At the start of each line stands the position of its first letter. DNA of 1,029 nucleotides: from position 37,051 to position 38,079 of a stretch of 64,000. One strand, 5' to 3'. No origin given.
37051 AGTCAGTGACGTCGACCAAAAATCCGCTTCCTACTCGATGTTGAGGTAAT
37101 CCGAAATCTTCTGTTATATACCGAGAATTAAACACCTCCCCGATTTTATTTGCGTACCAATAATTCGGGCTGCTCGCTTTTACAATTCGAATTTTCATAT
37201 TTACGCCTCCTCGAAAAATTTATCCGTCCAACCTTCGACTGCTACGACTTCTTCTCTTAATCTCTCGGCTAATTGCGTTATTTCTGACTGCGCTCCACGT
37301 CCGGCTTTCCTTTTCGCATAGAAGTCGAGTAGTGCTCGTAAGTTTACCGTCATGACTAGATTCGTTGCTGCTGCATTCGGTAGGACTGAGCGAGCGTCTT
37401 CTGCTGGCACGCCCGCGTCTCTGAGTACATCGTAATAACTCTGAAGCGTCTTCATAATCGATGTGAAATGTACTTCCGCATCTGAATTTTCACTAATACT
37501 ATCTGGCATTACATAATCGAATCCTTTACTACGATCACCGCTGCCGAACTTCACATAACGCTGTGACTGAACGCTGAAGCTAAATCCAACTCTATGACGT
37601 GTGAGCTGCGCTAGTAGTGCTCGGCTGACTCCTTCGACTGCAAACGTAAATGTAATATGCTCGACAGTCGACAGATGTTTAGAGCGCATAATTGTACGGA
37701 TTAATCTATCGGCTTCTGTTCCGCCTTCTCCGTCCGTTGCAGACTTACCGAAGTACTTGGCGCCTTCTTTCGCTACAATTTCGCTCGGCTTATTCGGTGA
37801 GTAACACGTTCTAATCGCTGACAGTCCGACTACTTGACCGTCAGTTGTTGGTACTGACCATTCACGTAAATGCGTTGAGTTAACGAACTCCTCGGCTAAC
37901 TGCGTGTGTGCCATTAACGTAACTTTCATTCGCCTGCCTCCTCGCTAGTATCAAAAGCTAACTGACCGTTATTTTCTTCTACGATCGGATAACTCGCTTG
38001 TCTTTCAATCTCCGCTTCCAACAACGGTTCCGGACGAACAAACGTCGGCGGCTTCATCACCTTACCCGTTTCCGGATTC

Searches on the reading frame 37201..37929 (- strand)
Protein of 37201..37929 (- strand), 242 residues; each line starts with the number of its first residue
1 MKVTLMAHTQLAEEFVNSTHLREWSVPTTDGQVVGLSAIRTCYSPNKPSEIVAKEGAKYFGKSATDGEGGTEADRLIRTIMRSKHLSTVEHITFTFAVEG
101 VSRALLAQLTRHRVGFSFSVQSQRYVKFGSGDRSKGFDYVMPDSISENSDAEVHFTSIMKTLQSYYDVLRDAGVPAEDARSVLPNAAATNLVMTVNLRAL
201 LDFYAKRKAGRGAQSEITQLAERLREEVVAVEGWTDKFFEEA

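Call 89: search_protein_families(library=pfam, proteins=[window:37201-37929:-], max_evalue=0.001)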
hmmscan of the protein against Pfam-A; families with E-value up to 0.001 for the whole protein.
window:37201-37929:- (242 aa): 1 family
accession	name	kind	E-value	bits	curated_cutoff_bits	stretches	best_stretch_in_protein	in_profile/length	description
PF02511.20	Thy1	-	1.3e-51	175.5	24.8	1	30-230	8-187/191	Thymidylate synthase complementing protein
